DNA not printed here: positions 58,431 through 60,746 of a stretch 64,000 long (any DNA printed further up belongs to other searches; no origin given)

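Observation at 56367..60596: Overlapping three-gene operon of unknown function ending in a TIM-barrel (xylose-isomerase/endonuclease-IV-like) protein with a roughly 330-aa coiled-coil insertion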

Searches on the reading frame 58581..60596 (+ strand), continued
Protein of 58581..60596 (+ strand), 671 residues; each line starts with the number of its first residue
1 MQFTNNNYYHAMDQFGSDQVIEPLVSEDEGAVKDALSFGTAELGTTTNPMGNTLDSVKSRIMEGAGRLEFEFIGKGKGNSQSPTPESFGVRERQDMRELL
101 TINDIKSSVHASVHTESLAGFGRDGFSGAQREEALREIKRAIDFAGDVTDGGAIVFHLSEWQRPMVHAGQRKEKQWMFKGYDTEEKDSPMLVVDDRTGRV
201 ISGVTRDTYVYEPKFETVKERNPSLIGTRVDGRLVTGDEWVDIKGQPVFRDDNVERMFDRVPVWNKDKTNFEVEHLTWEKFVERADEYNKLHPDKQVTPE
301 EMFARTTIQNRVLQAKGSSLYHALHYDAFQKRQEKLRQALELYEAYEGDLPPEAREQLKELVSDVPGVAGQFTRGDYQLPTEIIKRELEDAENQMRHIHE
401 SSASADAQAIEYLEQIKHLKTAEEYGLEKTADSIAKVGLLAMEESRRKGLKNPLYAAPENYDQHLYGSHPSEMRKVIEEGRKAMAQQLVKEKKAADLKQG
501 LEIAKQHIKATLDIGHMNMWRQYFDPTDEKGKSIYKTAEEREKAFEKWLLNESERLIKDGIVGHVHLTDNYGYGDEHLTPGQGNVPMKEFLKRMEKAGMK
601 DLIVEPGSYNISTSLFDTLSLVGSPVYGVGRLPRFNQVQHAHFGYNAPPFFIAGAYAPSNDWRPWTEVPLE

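Call 35: predict_structure(alignment_id=A1)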
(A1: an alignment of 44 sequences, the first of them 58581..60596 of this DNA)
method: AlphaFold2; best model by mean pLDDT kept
length: 671 residues; sequences in the alignment: 44
mean_pLDDT: 84.4   pTM: 0.80
mean pLDDT of the five models: 84.4, 83.7, 82.3, 82.2, 80.8
residues with pLDDT >= 90: 378; 70-90: 195; 50-70: 25; < 50: 73
segments of 3 or more residues with pLDDT < 50: 1-28, 628-671
pLDDT, mean of each block of 10 residues (from residue 1): 36 39 45 76 89 86 89 81 85 93 93 92 93 96 96 96 86 78 89 94 89 92 90 88 90 83 90 92 92 90 93 89 89 93 89 84 61 73 91 90 90 93 96 98 97 97 94 97 98 97 98 96 90 91 96 97 96 85 92 95 84 83 62 46 38 34 35 30
secondary structure, 60 per line:
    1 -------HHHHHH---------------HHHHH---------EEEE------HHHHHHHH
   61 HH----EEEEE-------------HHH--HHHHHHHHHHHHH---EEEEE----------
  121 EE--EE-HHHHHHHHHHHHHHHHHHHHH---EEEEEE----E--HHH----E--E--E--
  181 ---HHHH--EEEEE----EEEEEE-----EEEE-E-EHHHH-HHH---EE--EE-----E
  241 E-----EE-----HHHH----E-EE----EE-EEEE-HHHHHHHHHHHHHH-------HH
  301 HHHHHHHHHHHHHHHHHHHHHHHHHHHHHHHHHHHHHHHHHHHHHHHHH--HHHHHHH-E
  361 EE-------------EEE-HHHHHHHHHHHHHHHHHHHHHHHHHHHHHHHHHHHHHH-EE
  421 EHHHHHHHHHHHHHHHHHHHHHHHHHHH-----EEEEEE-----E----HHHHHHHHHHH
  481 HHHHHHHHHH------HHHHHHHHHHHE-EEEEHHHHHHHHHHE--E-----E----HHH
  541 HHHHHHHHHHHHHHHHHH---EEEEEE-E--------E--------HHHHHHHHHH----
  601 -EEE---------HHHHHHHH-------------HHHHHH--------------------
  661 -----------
elements in order: H8-13 H29-33 E43-46 H53-62 E67-71 H90-102 E106-110 H128-148 E152-157 H184-187 E190-194 E199-204 E210-213 H218-221 H254-257 E273-276 H278-291 H299-349 H352-358 E360-362 E376-378 H380-417 E419-421 H422-448 E454-459 H470-490 H497-507 E510-513 H514-523 H538-558 E562-567 H587-596 E602-604 H614-621 H635-640

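Call 37: fold_search(model_id=the predicted structure, library=pdb)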
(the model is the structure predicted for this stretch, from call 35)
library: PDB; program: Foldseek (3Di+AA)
matches with E <= 10: 981; with E <= 0.001: 6
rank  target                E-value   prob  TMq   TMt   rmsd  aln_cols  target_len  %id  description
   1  3wqo_B                9.6e-05  1.00  0.18  0.42  14.6       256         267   15  Crystal structure of D-tagatose 3-epimerase-like protein (released 2014-07-09)
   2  4pgl_A                5.0e-04  1.00  0.16  0.35  22.3       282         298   12  Crystal structure of engineered D-tagatose 3-epimerase PcDTE-ILS6 (released 2014-10-22)
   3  2ou4_A                5.6e-04  1.00  0.15  0.33  22.9       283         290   12  Crystal structure of D-tagatose 3-epimerase from Pseudomonas cichorii (released 2007-12-25)
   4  3wqo_A                7.3e-04  1.00  0.18  0.42  14.4       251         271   16  Crystal structure of D-tagatose 3-epimerase-like protein (released 2014-07-09)
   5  4hno                  8.1e-04  1.00  0.18  0.38  24.8       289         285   14  High resolution crystal structure of DNA Apurinic/apyrimidinic (AP) endonuclease IV Nfo from Thermatoga maritima (released 2013-01-23)
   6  6wn6_B                8.6e-04  1.00  0.17  0.41   5.4       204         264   14  Crystal structure of 3-keto-D-glucoside 4-epimerase, YcjR, from E. coli, apo form (released 2020-06-10)
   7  6wn6_A                1.1e-03  1.00  0.17  0.40   5.7       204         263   14  Crystal structure of 3-keto-D-glucoside 4-epimerase, YcjR, from E. coli, apo form (released 2020-06-10)
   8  4xsl_B                1.1e-03  1.00  0.16  0.35  22.1       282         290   14  Crystal strcutre of D-tagatose 3-epimerase C66S from Pseudomonas cichorii in complex with glycerol (released 2016-01-27)
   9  8xix                  1.2e-03  1.00  0.28  0.59  15.2       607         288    8  KeDt3e within Co (released 2024-12-25)
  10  4xsl_D                1.2e-03  0.99  0.16  0.34  22.1       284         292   13  Crystal strcutre of D-tagatose 3-epimerase C66S from Pseudomonas cichorii in complex with glycerol (released 2016-01-27)
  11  2ou4_B                1.2e-03  1.00  0.17  0.36  22.3       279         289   12  Crystal structure of D-tagatose 3-epimerase from Pseudomonas cichorii (released 2007-12-25)
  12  4xsl_A                1.3e-03  0.99  0.17  0.35  22.9       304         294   13  Crystal strcutre of D-tagatose 3-epimerase C66S from Pseudomonas cichorii in complex with glycerol (released 2016-01-27)
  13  8xiv                  1.8e-03  1.00  0.30  0.65  14.1       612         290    8  Production of D-psicose (released 2024-12-25)
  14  4xsl_C                2.1e-03  0.99  0.16  0.34  22.1       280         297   14  Crystal strcutre of D-tagatose 3-epimerase C66S from Pseudomonas cichorii in complex with glycerol (released 2016-01-27)
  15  10nh_C                2.5e-03  0.98  0.17  0.33  24.7       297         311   11  Crystal Structure of Apurinic endonuclease (APN1) from Babesia bovis (released 2026-02-11)
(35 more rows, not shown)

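Call 38: search_solved_structures(query=A1, max_evalue=1, show_alignments=5)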
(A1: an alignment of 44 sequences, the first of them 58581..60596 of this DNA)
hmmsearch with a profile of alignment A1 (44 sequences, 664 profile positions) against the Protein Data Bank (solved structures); distinct sequences matched with E-value up to 1: 8.
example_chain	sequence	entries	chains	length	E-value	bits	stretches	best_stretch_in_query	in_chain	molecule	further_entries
3wqo_A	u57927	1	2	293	1.1e-09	40.5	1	547-596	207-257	Uncharacterized protein MJ1311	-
5gm6_V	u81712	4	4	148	0.098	14.2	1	161-225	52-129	U2 snRNP component IST3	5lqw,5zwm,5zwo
2mkc_A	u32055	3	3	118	0.11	14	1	161-224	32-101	U2 snRNP component IST3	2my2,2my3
7dco_X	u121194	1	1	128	0.28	12.7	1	161-223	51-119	SX2_G0027210.mRNA.1.CDS.1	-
5v8w_A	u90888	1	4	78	0.52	11.8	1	576-602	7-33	Integrator complex subunit 9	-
4uqt_A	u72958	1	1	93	0.64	11.5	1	160-215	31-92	U2 SNRNP COMPONENT IST3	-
2bzl_A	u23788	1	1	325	0.68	11.4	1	45-105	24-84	TYROSINE-PROTEIN PHOSPHATASE, NON-RECEPTOR TYPE 14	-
6wn6_A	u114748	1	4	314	0.77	11.3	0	551-601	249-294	3-keto-D-glucoside 4-epimerase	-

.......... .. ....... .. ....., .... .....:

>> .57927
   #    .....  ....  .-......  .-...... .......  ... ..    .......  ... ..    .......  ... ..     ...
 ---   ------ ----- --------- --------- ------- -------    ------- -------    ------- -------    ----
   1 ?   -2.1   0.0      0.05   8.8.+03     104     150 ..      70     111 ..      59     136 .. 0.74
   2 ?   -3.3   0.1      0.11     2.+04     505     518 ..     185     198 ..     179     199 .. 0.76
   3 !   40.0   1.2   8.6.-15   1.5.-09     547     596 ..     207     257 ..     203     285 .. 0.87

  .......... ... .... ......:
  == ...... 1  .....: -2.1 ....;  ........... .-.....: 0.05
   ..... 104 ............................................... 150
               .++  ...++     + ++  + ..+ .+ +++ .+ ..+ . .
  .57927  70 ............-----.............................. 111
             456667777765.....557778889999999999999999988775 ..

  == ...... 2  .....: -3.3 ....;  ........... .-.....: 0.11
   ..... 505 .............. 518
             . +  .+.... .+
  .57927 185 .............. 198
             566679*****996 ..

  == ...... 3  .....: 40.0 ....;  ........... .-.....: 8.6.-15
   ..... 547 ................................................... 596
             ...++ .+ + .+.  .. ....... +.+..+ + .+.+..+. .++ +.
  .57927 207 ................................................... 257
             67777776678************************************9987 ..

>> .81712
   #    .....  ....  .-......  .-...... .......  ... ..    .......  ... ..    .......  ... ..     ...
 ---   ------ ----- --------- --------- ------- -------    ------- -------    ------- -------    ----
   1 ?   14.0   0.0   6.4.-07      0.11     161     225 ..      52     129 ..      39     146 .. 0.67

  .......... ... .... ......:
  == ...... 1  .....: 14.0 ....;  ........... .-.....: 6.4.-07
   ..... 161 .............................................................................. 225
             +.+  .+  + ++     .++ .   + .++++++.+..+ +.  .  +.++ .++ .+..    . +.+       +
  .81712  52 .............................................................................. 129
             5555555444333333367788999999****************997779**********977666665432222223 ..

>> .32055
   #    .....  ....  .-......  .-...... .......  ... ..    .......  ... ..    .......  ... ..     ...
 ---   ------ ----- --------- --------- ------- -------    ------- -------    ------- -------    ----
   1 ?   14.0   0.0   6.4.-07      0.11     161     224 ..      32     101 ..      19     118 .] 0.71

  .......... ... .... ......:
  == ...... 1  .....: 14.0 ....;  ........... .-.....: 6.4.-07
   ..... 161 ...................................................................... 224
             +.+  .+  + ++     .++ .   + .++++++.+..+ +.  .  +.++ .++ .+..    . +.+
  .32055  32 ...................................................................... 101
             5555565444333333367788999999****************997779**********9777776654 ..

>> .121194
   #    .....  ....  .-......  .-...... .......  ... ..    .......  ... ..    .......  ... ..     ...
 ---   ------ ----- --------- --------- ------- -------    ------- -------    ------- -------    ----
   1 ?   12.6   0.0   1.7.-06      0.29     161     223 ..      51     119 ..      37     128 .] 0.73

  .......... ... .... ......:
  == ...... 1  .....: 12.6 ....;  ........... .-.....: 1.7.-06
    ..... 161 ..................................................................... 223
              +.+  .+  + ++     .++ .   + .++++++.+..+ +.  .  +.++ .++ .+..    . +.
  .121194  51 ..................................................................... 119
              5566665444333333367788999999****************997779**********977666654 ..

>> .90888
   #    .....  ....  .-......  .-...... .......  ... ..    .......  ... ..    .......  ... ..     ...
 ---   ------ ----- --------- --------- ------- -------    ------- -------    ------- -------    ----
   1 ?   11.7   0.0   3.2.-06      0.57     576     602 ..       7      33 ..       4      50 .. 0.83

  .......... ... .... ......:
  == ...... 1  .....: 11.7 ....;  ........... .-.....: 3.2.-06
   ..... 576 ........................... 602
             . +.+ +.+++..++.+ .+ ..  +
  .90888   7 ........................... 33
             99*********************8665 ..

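Call 72: find_related_loci(query=A1, collection=viral_contigs, flank=5000)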
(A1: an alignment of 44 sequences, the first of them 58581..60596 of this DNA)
Query A1 (671 aa) in viral_contigs; peptide patterns used: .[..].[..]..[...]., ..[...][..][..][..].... (x = any residue, [..] = any of these).
33 stretches matched a pattern, but none encodes a relative of the query by tblastn (E <= 1e-3).

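Call 73: search_protein_families(library=ncbifam, alignment_id=A1, max_evalue=1)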
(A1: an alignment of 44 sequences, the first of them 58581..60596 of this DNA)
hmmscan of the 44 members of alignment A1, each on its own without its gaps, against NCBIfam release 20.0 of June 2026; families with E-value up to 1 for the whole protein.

A. member 1, window:58581-60596:+ (671 aa): 2 families
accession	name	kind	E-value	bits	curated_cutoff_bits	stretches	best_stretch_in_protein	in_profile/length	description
NF007360.0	PRK09856.1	equivalog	0.00031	20.4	305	1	563-600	204-241/276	fructoselysine 3-epimerase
NF045774.1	cytochro_C551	exception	0.12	12.3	118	1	471-499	76-104/110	cytochrome c551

B. families by the number of members that match (of 44 scanned): 34 families (the first 25 are shown)
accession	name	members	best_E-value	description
NF007360.0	PRK09856.1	44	7e-07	fructoselysine 3-epimerase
TIGR03234.1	OH-pyruv-isom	14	0.024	hydroxypyruvate isomerase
NF041099.2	keto_glucon_epim_IolO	3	0.014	5-keto-L-gluconate epimerase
NF005557.0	PRK07228.1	2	0.0088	5'-deoxyadenosine deaminase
TIGR00227.1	ribD_Cterm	2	0.0092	riboflavin-specific deaminase C-terminal domain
NF052641.1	PQLLE_fam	1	0.0017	PQLLE family protein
TIGR01084.1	mutY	1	0.0045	A/G-specific adenine glycosylase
NF041034.1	Rad50_Sulf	1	0.0069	DNA double-strand break repair ATPase Rad50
NF006679.0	PRK09228.1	1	0.012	guanine deaminase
NF000908.1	PRK00089.1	1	0.012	GTPase Era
NF007748.0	PRK10428.1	1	0.013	hypothetical protein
TIGR01766.2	TIGR01766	1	0.029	IS200/IS605 family accessory protein TnpB-related protein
TIGR02665.1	molyb_mobA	1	0.029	molybdenum cofactor guanylyltransferase MobA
NF033713.1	DbpA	1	0.03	decorin-binding protein DbpA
TIGR02967.1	guan_deamin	1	0.039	guanine deaminase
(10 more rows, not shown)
